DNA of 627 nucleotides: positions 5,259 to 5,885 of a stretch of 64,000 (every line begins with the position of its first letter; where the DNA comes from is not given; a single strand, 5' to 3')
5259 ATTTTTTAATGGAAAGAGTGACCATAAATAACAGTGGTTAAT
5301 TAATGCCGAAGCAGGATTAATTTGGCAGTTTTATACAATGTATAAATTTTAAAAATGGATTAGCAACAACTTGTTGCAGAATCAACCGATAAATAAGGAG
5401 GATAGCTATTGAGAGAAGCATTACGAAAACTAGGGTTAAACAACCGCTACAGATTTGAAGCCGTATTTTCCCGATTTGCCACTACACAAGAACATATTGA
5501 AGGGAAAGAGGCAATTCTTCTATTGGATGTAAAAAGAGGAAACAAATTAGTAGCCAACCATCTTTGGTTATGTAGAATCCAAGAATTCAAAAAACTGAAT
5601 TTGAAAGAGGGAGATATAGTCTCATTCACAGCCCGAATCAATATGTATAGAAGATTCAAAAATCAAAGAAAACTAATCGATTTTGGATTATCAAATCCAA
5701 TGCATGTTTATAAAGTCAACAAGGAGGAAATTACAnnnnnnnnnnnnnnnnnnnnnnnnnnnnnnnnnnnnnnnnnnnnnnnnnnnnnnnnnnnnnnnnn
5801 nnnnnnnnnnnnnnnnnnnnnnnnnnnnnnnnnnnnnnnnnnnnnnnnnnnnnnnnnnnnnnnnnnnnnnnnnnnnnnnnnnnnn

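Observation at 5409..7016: RhuM-Fic/Doc fusion with a non-canonical active-site motif (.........) and a duplicated N-terminal RhuM module, placed divergently from the S10 promoter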

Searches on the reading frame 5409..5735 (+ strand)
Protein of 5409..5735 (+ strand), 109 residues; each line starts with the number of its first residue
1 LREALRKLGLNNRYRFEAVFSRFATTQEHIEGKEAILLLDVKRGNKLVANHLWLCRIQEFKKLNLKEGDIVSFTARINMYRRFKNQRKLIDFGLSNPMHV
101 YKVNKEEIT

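Call 7: search_protein_families(library=pfam, proteins=[window:5409-5735:+], max_evalue=10)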
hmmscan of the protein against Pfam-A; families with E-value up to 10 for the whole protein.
window:5409-5735:+ (109 aa): 0 families

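Call 8: search_protein_families(library=phrogs, proteins=[window:5409-5735:+], max_evalue=1)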
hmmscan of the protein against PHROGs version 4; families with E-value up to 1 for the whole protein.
window:5409-5735:+ (109 aa): 1 family
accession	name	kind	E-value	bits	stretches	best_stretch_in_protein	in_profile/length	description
phrog_33432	-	unknown function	0.0084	16.5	1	29-102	73-144/287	-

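Call 43: search_solved_structures(query=A6, max_evalue=10, show_alignments=2)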
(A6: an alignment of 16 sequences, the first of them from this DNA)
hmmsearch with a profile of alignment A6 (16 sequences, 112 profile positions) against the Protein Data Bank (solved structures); distinct sequences matched with E-value up to 10: 0.

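Call 53: search_protein_representatives(alignment_id=A6)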
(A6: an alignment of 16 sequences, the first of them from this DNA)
Query: 16 sequences, 112 profile positions. Proteins with E-value up to 0.001 (for the whole library): 2073; up to 1e-10: 662; up to 1e-30: 2. The best 150 are listed.
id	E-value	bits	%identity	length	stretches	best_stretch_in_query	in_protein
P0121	3.2e-38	146.4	-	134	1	1-110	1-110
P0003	2.6e-32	127.4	-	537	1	1-111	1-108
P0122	3.5e-28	114.0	-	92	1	1-95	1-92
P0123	2.5e-24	101.6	-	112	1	1-107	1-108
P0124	6.0e-24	100.4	-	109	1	1-106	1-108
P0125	1.4e-23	99.2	-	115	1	1-109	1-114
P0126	1.5e-23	99.2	-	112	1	1-106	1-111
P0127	2.0e-23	98.7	-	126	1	1-110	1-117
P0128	2.5e-23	98.4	-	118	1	1-110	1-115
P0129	4.6e-23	97.5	-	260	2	2-104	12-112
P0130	6.3e-23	97.1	-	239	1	1-111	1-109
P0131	1.4e-22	96.0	-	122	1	1-109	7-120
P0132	1.2e-21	93.0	-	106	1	1-106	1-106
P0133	2.6e-21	91.9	-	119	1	1-108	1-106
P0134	2.9e-21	91.7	-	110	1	1-106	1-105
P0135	2.9e-21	91.7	-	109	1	1-109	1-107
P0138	7.9e-21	90.4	-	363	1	1-109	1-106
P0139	1.0e-20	90.0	-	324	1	1-110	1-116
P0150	1.0e-19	86.8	-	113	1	1-107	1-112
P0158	4.5e-19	84.7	-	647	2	3-106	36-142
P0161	9.4e-19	83.7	-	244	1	1-111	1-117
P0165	1.2e-18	83.3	-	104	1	1-106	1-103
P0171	1.4e-18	83.1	-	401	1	2-107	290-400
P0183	4.9e-18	81.3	-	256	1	1-108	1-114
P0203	2.3e-17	79.2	-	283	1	1-107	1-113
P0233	9.5e-17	77.2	-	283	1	1-110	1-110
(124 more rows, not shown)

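Call 54: search_protein_families(library=pfam, proteins=[P0129, P0130, P0138, P0139, P0158, P0171, P0161, P0203, P0233, P0183], max_evalue=0.01)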
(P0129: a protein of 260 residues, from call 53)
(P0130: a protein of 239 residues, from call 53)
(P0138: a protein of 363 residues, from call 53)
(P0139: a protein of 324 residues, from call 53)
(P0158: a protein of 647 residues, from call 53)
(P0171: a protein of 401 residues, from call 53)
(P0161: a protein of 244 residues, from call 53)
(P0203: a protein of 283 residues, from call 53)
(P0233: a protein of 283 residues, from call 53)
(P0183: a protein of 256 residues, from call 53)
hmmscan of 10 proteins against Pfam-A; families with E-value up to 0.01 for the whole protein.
P0129 (260 aa): 0 families

P0130 (239 aa): 0 families

P0138 (363 aa): 5 families
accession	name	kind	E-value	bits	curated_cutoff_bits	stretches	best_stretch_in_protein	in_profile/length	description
PF13310.11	Virulence_RhuM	-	2.6e-13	50.3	33.7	1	290-348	10-68/252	Virulence protein RhuM family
PF04967.18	HTH_10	-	0.00037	20.7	23.1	0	252-275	25-48/53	HTH DNA binding domain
PF13412.12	HTH_24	-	0.0013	18.7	21.9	0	142-167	18-43/48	Winged helix-turn-helix DNA-binding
PF12802.13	MarR_2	-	0.0086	16.7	27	0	138-168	18-47/61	MarR family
PF12728.13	HTH_17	-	0.0092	16.7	27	0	250-273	1-24/51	Helix-turn-helix domain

P0139 (324 aa): 0 families

P0158 (647 aa): 0 families

P0171 (401 aa): 2 families
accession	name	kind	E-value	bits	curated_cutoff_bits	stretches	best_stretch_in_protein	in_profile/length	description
PF00575.29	S1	-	1.6e-17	64.1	22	2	119-172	4-57/74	S1 RNA binding domain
PF21710.3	Spt6_S1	-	0.0066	17.2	27.5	0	203-265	17-89/91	Spt6, S1/OB domain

P0161 (244 aa): 5 families
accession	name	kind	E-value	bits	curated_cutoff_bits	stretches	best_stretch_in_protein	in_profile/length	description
PF08281.18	Sigma70_r4_2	-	0.00043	20.3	25.7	1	209-233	25-49/54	Sigma-70, region 4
PF13384.12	HTH_23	-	0.00069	19.8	24.6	1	206-236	13-44/50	Homeodomain-like domain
PF02796.21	HTH_7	-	0.00071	20.1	23.8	1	193-232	4-43/45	Helix-turn-helix domain of resolvase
PF13412.12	HTH_24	-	0.00098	19.1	21.9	1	207-233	14-40/48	Winged helix-turn-helix DNA-binding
PF00196.25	GerE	-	0.0036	17.3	23.5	1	205-233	12-40/57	Bacterial regulatory proteins, luxR family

P0203 (283 aa): 0 families

P0233 (283 aa): 1 family
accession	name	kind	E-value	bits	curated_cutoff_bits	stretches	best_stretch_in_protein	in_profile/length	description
PF07508.19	Recombinase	-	1.7e-14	54.3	21.1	1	200-281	1-101/102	Recombinase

P0183 (256 aa): 2 families
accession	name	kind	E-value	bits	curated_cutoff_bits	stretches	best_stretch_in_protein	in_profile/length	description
PF13384.12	HTH_23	-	0.0017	18.5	24.6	1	215-247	9-41/50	Homeodomain-like domain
PF13518.12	HTH_28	-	0.0075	16.8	25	0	219-248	8-37/52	Helix-turn-helix domain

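Call 55: search_protein_families(library=phrogs, proteins=[P0121, P0123, P0124, P0125, P0126, P0127, P0132, P0135, P0150, P0165], max_evalue=0.01)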
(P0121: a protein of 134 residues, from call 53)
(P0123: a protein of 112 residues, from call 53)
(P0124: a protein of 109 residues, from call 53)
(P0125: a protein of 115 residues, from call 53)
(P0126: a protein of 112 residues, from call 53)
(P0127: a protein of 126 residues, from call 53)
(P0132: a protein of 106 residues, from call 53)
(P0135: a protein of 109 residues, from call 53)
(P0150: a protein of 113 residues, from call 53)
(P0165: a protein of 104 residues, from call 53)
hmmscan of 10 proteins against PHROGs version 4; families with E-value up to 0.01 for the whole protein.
P0121 (134 aa): 0 families

P0123 (112 aa): 0 families

P0124 (109 aa): 0 families

P0125 (115 aa): 0 families

P0126 (112 aa): 0 families

P0127 (126 aa): 0 families

P0132 (106 aa): 0 families

P0135 (109 aa): 0 families

P0150 (113 aa): 1 family
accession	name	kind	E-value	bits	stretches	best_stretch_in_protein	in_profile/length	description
phrog_3752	-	unknown function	0.0069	17.7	1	21-107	23-110/116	-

P0165 (104 aa): 0 families

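Call 71: predict_structure(alignment_id=A6)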
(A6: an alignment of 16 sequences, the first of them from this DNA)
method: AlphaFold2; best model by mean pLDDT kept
length: 109 residues; sequences in the alignment: 16
mean_pLDDT: 91.2   pTM: 0.81
mean pLDDT of the five models: 91.2, 88.0, 86.6, 86.0, 84.9
residues with pLDDT >= 90: 84; 70-90: 19; 50-70: 3; < 50: 3
segments of 3 or more residues with pLDDT < 50: 107-109
pLDDT, mean of each block of 10 residues (from residue 1): 89 97 92 94 96 94 96 96 83 95 68
secondary structure, 60 per line:
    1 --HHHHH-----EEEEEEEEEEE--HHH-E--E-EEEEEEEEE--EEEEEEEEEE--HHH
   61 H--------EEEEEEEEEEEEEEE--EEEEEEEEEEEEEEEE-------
elements in order: H3-7 E13-23 E35-43 E46-55 H58-61 E70-84 E87-102

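Call 90: find_homologous_proteins(query=A6, max_evalue=0.00001)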
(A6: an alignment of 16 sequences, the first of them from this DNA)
Query A6 (16 sequences) (109 aa, profile of the alignment): 13 proteins with E <= 0.00001 among 395 candidates.
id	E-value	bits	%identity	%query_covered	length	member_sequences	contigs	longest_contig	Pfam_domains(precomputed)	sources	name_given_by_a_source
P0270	7.5e-28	115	35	88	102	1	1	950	-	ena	-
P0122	1.1e-27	114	34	79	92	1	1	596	-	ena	-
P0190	2.6e-17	81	36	61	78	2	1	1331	-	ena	-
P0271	1.9e-16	78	34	83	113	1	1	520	-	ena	-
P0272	3.4e-16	77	36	83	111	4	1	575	-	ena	-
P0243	5.0e-16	77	30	54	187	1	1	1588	-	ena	-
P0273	9.5e-16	76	33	83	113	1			-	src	-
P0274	7.2e-15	73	33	83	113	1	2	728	-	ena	-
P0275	1.9e-14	71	31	84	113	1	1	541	-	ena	-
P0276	2.0e-14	71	32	81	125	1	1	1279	-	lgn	-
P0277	6.7e-14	70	32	81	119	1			-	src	-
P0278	2.5e-13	68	31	98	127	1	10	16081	-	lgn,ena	-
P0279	7.8e-9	53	34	94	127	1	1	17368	-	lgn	-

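Call 91: find_encoding_contigs(protein=P0278, flank=5000, max_places=3)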
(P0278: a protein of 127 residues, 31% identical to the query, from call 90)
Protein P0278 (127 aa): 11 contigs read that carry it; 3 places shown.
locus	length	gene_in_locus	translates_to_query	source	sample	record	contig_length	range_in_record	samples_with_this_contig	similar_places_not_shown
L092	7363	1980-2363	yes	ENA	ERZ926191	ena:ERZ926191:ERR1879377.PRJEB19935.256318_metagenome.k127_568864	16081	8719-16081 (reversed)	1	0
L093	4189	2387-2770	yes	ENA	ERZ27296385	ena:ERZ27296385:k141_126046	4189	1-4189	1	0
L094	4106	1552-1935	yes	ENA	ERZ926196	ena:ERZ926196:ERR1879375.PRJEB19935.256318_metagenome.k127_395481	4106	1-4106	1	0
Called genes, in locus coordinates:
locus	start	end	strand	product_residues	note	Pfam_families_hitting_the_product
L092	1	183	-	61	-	?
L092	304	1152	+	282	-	-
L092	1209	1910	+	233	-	-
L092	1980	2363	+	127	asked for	-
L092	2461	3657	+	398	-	-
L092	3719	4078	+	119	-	-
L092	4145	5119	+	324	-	-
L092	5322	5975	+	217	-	-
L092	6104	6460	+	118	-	-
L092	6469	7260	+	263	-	-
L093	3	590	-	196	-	?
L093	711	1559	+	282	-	-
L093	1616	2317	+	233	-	-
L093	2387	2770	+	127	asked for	-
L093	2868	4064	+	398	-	-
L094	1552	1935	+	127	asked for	-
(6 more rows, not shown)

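Call 92: find_encoding_contigs(protein=P0279, flank=5000, max_places=2)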
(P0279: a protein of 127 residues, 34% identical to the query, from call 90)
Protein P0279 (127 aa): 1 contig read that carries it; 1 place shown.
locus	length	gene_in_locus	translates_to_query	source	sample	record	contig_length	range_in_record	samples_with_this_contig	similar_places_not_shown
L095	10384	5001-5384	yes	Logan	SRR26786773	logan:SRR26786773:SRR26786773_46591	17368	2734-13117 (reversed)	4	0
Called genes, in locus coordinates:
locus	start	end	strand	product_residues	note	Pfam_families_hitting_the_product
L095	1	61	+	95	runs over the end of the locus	-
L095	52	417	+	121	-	-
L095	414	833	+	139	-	PF14216:DUF4326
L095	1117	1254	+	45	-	-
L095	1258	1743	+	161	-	-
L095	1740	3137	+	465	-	PF03237:Terminase_6N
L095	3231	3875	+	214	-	PF18894:PhageMetallopep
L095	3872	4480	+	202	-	PF10263:SprT-like (weak)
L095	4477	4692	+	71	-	-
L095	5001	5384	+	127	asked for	-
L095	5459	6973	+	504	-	PF13264:DUF4055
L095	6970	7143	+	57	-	-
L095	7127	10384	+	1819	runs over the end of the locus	PF04233:Phage_Mu_F (weak), PF14890:Intein_splicing (weak)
